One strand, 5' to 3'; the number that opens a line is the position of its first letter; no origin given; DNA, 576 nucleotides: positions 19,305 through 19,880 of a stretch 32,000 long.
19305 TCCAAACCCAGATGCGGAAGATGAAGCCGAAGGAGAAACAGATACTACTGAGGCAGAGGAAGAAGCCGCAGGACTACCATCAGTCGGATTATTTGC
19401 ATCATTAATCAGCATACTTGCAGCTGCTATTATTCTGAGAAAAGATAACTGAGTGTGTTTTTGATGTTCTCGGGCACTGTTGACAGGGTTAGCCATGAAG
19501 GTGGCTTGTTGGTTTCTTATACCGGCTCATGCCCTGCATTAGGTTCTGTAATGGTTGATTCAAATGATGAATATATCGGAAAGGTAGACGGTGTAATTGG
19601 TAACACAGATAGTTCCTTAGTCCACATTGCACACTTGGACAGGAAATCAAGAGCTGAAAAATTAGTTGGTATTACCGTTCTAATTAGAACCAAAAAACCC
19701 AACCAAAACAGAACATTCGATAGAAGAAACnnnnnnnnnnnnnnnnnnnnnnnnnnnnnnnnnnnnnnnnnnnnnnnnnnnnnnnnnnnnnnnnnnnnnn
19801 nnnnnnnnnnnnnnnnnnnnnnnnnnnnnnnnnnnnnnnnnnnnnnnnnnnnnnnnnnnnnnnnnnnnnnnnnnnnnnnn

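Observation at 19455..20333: Gar1-like core fused to two RNA-type RanBP2 zinc fingers and RDN-rich repeats: a eukaryote-like architecture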

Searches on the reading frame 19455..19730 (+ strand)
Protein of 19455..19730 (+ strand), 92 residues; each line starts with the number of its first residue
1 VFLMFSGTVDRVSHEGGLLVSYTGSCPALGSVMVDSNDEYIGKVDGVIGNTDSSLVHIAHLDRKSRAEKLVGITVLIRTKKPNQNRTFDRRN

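Call 5: search_protein_families(library=ncbifam, proteins=[window:19455-19730:+], max_evalue=10)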
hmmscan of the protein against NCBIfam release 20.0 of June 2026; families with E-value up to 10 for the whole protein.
window:19455-19730:+ (92 aa): 6 families
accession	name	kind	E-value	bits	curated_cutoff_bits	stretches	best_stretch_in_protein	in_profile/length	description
NF009629.0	PRK13149.1-5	equivalog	0.00029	20.9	132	1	15-86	12-81/97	H/ACA RNA-protein complex component Gar1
NF009631.0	PRK13149.2-2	equivalog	0.00059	20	139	1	7-78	5-77/95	H/ACA RNA-protein complex component Gar1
NF009627.0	PRK13149.1-1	equivalog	0.017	15.1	106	1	28-70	36-78/90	H/ACA RNA-protein complex component Gar1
NF009632.0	PRK13149.2-3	equivalog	0.028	14.7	107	1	17-87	12-76/82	H/ACA RNA-protein complex component Gar1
NF009628.0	PRK13149.1-2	equivalog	0.03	14.1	103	1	25-75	24-73/76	H/ACA RNA-protein complex component Gar1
NF009634.0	PRK13149.2-5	equivalog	0.047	14.1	105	1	23-67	29-73/86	H/ACA RNA-protein complex component Gar1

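Call 7: search_protein_families(library=pfam, proteins=[window:19455-19730:+], max_evalue=10)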
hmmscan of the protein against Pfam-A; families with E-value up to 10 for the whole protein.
window:19455-19730:+ (92 aa): 1 family
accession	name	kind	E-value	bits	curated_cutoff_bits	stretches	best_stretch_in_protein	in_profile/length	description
PF04410.20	Gar1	-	0.0011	19.2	29.3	1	24-80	25-84/92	Gar1/Naf1 RNA binding region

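Call 15: search_solved_structures(query=A1, max_evalue=10, show_alignments=4)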
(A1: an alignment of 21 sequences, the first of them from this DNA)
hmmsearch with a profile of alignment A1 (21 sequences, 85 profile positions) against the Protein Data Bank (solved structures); distinct sequences matched with E-value up to 10: 13.
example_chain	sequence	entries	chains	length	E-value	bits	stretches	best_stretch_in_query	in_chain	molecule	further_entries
2hvy_B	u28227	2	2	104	0.075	16.2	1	13-82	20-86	Small nucleolar rnp similar to gar1 | Small nucleolar rnp gar1-like protein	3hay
3ck2_A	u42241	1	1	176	0.2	14.9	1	27-52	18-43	Conserved uncharacterized protein (predicted phosphoesterase COG0622)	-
7nty_A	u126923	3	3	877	0.28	14.4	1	22-56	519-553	Leucine--tRNA ligase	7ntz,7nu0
3mqk_C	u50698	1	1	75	0.38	14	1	13-56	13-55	Small nucleolar rnp gar1-like protein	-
2rfk_C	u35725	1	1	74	0.41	13.9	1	13-56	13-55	Small nucleolar rnp similar to gar1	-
2x7m_A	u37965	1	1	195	0.42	13.8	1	4-42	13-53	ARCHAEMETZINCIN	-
2ey4_C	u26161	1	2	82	0.48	13.7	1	13-56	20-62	small nucleolar rnp similar to gar1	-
6q89_A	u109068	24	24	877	0.75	13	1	22-56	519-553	Leucine--tRNA ligase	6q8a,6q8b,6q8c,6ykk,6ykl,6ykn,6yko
7nu1_A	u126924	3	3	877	0.75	13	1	22-56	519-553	Leucine--tRNA ligase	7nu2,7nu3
3ojm_B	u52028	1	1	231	1.1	12.5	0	31-52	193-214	Fibroblast growth factor receptor 2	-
7nua_A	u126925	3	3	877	1.3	12.2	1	22-56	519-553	Leucine--tRNA ligase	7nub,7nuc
3oj2_C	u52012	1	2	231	1.3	12.2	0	31-52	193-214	Fibroblast growth factor receptor 2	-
1nun_B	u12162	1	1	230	1.3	12.2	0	31-52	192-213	fibroblast growth factor receptor 2 isoform 2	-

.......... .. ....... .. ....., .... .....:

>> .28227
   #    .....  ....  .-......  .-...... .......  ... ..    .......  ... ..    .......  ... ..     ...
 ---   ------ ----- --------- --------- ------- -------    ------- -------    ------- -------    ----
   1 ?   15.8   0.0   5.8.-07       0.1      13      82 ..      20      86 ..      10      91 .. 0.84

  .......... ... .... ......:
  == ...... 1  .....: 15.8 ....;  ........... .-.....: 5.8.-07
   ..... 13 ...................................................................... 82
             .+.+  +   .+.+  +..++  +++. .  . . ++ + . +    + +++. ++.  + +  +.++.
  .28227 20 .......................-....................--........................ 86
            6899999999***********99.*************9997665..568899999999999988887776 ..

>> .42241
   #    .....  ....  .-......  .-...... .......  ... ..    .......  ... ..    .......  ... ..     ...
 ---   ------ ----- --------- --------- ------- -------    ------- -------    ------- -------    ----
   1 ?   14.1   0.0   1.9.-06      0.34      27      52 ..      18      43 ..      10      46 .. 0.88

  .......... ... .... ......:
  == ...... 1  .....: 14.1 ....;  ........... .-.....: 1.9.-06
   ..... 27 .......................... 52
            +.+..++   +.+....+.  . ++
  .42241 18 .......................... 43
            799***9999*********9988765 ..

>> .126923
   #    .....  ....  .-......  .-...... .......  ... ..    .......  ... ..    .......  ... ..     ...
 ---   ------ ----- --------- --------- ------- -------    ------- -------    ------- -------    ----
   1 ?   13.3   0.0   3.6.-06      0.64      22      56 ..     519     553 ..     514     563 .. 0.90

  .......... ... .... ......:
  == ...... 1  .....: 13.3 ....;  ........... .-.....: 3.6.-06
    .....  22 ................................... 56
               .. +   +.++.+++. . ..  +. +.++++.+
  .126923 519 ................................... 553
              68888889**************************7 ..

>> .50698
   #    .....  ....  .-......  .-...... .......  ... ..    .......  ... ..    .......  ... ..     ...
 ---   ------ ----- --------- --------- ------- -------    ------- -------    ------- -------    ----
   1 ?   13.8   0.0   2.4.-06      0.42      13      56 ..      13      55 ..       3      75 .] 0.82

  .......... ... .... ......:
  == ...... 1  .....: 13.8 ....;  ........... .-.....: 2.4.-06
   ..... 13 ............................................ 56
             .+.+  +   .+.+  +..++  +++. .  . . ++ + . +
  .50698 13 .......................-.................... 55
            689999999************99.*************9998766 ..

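Call 19: predict_structure(alignment_id=A1)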
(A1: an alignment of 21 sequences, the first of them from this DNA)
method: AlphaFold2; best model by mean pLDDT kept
length: 85 residues; sequences in the alignment: 21
mean_pLDDT: 87.2   pTM: 0.74
mean pLDDT of the five models: 87.2, 86.4, 85.2, 84.5, 84.2
residues with pLDDT >= 90: 47; 70-90: 31; 50-70: 6; < 50: 1
segments of 3 or more residues with pLDDT < 50: none
pLDDT, mean of each block of 10 residues (from residue 1): 91 91 88 92 87 91 89 85 53
secondary structure, 60 per line:
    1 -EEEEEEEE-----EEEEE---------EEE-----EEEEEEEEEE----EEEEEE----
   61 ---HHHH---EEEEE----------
elements in order: E2-9 E15-19 E29-31 E37-46 E51-56 H64-67 E71-75

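Call 23: fold_search(model_id=the predicted structure, library=pdb)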
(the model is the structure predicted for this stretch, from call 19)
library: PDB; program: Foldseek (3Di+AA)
matches with E <= 10: 758; with E <= 0.001: 3
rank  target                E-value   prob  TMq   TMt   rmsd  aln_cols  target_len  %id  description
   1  2ey4_D                1.1e-04  1.00  0.76  0.85   1.9        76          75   25  Crystal Structure of a Cbf5-Nop10-Gar1 Complex (released 2006-01-24)
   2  2hvy_B                6.5e-04  1.00  0.76  0.86   1.4        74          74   24  Crystal structure of an H/ACA box RNP from Pyrococcus furiosus (released 2006-09-12)
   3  2ey4_C                8.0e-04  1.00  0.72  0.83   1.7        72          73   26  Crystal Structure of a Cbf5-Nop10-Gar1 Complex (released 2006-01-24)
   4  9yfl_B                1.7e-03  1.00  0.71  0.66   1.8        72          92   19  insect H/ACA snoRNP class I (released 2025-12-10)
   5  3u28_C                5.8e-03  1.00  0.73  0.68   2.2        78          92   17  Crystal structure of a Cbf5-Nop10-Gar1 complex from Saccharomyces cerevisiae (released 2011-12-14)
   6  9g25_C                7.2e-03  1.00  0.73  0.67   1.7        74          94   18  snR30 snoRNP - State 1 - Utp23-Krr1-deltaC3 (released 2025-06-18)
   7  8oue_H                1.1e-02  1.00  0.75  0.66   1.8        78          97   18  The H/ACA RNP lobe of human telomerase with the dyskerin thumb loop in a semi-closed conformation (released 2024-01-31)
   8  9yfl_E                1.8e-02  1.00  0.77  0.73   1.6        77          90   19  insect H/ACA snoRNP class I (released 2025-12-10)
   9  9yfm_E                1.9e-02  1.00  0.75  0.67   1.7        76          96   20  insect H/ACA snoRNP class II composite (released 2025-12-10)
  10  9yfm_B                2.2e-02  1.00  0.73  0.69   2.3        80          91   18  insect H/ACA snoRNP class II composite (released 2025-12-10)
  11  7v9a_H                3.2e-02  1.00  0.73  0.64   1.9        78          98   18  biogenesis module of human telomerase holoenzyme (released 2022-03-30)
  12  7v9a_D                3.2e-02  1.00  0.75  0.56   2.3        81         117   16  biogenesis module of human telomerase holoenzyme (released 2022-03-30)
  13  7bgb_H                3.4e-02  1.00  0.70  0.64   2.0        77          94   17  The H/ACA RNP lobe of human telomerase (released 2021-04-28)
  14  9itj_D                4.4e-02  0.99  0.48  0.12   4.2        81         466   12  Chloroflexus aurantiacus ATP synthase, state 1 (released 2025-03-19)
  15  7bgb_D                4.7e-02  1.00  0.72  0.69   2.2        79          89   19  The H/ACA RNP lobe of human telomerase (released 2021-04-28)
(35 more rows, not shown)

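Call 25: find_related_loci(query=A1, collection=genome_contigs, flank=10000)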
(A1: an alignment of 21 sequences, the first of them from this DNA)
Query A1 (85 aa) in genome_contigs; peptide patterns used: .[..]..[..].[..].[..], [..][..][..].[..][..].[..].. (x = any residue, [..] = any of these).
287 stretches matched a pattern; 203 encode a relative of the query (tblastn E <= 1e-3); the best 80 are kept; 80 distinct loci.
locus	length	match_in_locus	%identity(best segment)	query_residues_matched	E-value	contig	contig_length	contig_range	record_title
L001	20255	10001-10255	82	1-85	2e-45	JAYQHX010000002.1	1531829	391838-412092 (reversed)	MAG: Methanobacteriota archaeon isolate SD4487_NP_metabta_bins_sspec.tsv.006 contig_17376_pilon, whole genome shotgun se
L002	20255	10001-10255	73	1-85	3e-41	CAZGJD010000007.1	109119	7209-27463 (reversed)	MAG TPA_asm: uncultured Candidatus Poseidoniales archaeon isolate SRP134809_co1_633 genome assembly, contig: NODE_234_le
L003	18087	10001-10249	73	1-83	6e-40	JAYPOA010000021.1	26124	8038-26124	MAG: Methanobacteriota archaeon isolate 139573_S174_metabat_bins_2.tsv.119_sub NODE_1519_length_26124_cov_6.001534, whol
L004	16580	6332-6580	71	1-83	2e-38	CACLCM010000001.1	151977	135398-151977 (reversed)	MAG: uncultured Candidatus Poseidoniales archaeon isolate AG-461-G23 genome assembly, contig: AG-461-G23_NODE_1, whole g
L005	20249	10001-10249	72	1-83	3e-38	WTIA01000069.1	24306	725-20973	MAG: Methanobacteriota archaeon isolate PL36311bin_9 NODE_533_length_24306_cov_12.734444, whole genome shotgun sequence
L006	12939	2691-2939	71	1-83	4e-38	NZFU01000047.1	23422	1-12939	MAG: Methanobacteriota archaeon isolate MED707 MHASMcontig_293721, whole genome shotgun sequence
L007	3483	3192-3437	71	1-82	1e-37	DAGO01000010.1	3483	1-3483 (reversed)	MAG TPA_asm: Euryarchaeota archaeon UBA10 UBA10_contig_606, whole genome shotgun sequence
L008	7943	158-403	72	1-82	1e-37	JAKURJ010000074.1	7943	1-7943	MAG: Candidatus Poseidoniaceae archaeon isolate ALOHA_A2.5_52 A2.5-MGIIa-K1-1_74, whole genome shotgun sequence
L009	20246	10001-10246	72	1-82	1e-37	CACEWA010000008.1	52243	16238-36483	uncultured Candidatus Poseidoniales archaeon isolate AG-404-K16 genome assembly, contig: AG-404-K16_NODE_8, whole genome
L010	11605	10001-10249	70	1-83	2e-37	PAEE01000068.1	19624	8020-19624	MAG: Methanobacteriota archaeon isolate MED870 87650, whole genome shotgun sequence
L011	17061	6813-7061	72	1-83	1e-37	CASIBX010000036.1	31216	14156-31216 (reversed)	MAG: Candidatus Poseidoniaceae archaeon isolate FRAM_WSC20_S26_SRF_bin_83_1 genome assembly, contig: FRAM_WSC20_S26_SW_b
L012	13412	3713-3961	70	1-83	6e-37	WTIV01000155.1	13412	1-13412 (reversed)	MAG: Methanobacteriota archaeon isolate PL36325bin_29 NODE_1506_length_13412_cov_10.980984, whole genome shotgun sequenc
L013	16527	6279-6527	70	1-83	5e-37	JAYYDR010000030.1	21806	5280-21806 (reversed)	MAG: Thermoplasmatota archaeon isolate XS_MAG42 XS_MAG42_0030, whole genome shotgun sequence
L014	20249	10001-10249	70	1-83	2e-36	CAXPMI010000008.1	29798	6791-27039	MAG: Candidatus Poseidoniaceae archaeon isolate 02um_A1D0714_6.38 genome assembly, contig: k127_295439, whole genome sho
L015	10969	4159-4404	68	1-82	1e-36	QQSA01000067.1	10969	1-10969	MAG: Candidatus Poseidoniales archaeon isolate bin_156 U_43182-67, whole genome shotgun sequence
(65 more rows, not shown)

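Call 29: search_protein_representatives(alignment_id=A1)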
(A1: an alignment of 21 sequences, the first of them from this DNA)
Query: 21 sequences, 85 profile positions. Proteins with E-value up to 0.001 (for the whole library): 119; up to 1e-10: 92; up to 1e-30: 38. The best 119 are listed.
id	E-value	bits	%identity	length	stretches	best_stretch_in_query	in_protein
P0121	6.0e-38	144.8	-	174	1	1-84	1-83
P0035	7.4e-38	144.5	-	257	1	1-84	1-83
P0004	2.9e-37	142.6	-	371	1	1-85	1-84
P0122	2.9e-37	142.6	-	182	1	1-84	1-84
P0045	5.3e-37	141.8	-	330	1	1-84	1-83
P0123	6.2e-37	141.5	-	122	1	1-85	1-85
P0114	7.5e-37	141.3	-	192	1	1-84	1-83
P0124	1.1e-36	140.7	-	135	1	1-83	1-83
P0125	1.8e-36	140.0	-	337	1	1-84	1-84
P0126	1.9e-36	140.0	-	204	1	1-85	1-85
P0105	3.5e-36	139.1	-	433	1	1-84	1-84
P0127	4.0e-36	138.9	-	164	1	1-84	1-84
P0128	1.5e-35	137.1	-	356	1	1-84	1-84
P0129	1.7e-35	136.9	-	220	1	1-85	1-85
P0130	1.9e-35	136.8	-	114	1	1-84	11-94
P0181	7.2e-15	70.8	-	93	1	2-83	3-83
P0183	6.7e-14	67.7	-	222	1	2-83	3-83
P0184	1.1e-13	67.1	-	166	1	2-81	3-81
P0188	8.7e-13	64.1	-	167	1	2-79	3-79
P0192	1.2e-12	63.7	-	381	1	2-83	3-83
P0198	1.1e-11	60.6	-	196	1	2-84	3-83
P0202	4.1e-11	58.8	-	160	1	3-84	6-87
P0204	5.3e-11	58.4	-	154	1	1-82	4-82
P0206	1.1e-10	57.4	-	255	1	2-84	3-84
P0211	1.0e-09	54.3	-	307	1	2-84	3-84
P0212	1.3e-09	54.0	-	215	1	3-84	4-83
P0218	2.9e-08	49.7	-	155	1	2-80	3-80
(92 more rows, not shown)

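Call 32: list_cluster_members(proteins=[P0181, P0183, P0192, P0198, P0184, P0188, P0206, P0211, P0212, P0202])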
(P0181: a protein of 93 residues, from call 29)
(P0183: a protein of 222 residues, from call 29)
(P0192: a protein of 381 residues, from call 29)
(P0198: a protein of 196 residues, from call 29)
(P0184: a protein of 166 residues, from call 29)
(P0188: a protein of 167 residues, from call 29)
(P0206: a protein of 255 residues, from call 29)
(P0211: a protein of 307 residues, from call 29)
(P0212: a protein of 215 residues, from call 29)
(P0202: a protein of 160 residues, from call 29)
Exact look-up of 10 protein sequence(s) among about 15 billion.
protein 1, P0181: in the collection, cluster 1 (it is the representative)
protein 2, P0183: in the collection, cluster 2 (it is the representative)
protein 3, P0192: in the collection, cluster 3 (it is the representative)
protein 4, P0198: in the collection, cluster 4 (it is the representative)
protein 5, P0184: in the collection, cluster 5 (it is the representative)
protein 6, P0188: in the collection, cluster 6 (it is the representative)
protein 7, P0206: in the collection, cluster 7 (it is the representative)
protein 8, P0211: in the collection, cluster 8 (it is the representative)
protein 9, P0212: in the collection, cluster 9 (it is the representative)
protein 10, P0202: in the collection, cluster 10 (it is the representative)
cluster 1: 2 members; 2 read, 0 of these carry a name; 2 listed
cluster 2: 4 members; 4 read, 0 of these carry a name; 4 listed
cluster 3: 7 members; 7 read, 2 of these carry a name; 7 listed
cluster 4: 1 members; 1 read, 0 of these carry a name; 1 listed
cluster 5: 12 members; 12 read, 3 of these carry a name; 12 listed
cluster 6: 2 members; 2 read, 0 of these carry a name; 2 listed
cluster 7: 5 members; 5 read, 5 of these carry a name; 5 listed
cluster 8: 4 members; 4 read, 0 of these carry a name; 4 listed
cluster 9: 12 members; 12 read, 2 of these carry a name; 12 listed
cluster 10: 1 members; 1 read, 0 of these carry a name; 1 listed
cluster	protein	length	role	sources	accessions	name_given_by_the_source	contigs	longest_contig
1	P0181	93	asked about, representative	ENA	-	-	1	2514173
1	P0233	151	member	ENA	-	-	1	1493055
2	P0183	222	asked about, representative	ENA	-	-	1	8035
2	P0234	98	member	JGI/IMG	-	-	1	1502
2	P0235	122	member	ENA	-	-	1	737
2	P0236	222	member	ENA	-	-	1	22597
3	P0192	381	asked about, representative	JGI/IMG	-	-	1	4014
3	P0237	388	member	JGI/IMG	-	rRNA processing protein Gar1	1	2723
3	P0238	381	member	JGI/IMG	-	rRNA processing protein Gar1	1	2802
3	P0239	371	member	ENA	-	-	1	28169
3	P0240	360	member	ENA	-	-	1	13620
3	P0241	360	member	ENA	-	-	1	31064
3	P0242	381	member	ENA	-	-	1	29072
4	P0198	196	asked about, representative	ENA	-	-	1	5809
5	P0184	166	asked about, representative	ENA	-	-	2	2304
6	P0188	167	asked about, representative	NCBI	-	-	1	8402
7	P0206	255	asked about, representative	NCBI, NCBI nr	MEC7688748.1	MAG: zinc finger protein [Candidatus Thermoplasmatota archaeon] | zinc finger protein [Candidatus Thermoplasmatota archaeon]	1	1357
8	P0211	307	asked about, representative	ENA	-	-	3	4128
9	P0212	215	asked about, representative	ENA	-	-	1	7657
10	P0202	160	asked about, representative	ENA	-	-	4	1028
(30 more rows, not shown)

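Call 34: find_encoding_contigs(protein=P0181, flank=8000, max_places=2)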
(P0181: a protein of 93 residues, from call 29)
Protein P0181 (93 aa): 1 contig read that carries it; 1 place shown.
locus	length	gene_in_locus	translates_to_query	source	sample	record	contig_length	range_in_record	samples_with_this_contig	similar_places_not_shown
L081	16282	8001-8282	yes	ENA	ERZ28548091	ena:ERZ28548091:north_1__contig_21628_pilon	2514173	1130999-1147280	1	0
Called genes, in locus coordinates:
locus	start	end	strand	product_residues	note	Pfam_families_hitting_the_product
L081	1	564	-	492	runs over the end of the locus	PF00057:Ldl_recept_a (faint)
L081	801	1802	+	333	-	PF01210:NAD_Gly3P_dh_N, PF03446:NAD_binding_2, PF03807:F420_oxidored (weak), PF07479:NAD_Gly3P_dh_C, PF20618:GPD_NAD_C_bact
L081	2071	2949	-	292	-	PF00528:BPD_transp_1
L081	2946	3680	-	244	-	PF00005:ABC_tran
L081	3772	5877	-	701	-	PF12974:Phosphonate-bd, PF00405:Transferrin, PF12974:Phosphonate-bd, PF00405:Transferrin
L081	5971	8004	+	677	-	-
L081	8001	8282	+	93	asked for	-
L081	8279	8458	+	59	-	-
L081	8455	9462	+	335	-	-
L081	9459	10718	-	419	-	PF05221:AdoHcyase, PF00670:AdoHcyase_NAD, PF02826:2-Hacid_dh_C (weak)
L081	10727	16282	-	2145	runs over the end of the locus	PF13517:FG-GAP_3 (faint)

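Call 35: find_encoding_contigs(protein=P0212, flank=8000, max_places=2)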
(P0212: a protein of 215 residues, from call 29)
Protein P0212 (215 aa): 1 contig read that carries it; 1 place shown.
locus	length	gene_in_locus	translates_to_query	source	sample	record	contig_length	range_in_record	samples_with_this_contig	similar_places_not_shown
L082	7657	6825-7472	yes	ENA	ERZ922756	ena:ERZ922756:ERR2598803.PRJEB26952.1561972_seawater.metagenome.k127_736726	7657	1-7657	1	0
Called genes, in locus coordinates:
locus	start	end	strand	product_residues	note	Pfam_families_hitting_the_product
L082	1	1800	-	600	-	?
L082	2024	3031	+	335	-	PF01210:NAD_Gly3P_dh_N, PF03807:F420_oxidored (weak), PF07479:NAD_Gly3P_dh_C, PF20618:GPD_NAD_C_bact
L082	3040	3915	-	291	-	PF00528:BPD_transp_1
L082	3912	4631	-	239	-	PF00005:ABC_tran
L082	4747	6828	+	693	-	-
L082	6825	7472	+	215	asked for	-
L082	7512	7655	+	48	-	?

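Call 50: search_protein_families(library=pfam, alignment_id=A2, max_evalue=0.01)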
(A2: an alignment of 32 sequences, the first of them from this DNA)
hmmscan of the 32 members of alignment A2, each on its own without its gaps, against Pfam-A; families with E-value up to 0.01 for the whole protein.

A. member 1, seq(85 aa): 1 family
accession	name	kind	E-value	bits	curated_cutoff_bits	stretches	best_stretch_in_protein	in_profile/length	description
PF04410.20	Gar1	-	0.00089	19.4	29.3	1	21-77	25-84/92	Gar1/Naf1 RNA binding region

B. families by the number of members that match (of 32 scanned): 2 families
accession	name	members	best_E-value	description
PF04410.20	Gar1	25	6.8e-06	Gar1/Naf1 RNA binding region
PF25455.1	Beta-barrel_CAF17_C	1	0.0037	CAF17, C-terminal beta-barrel domain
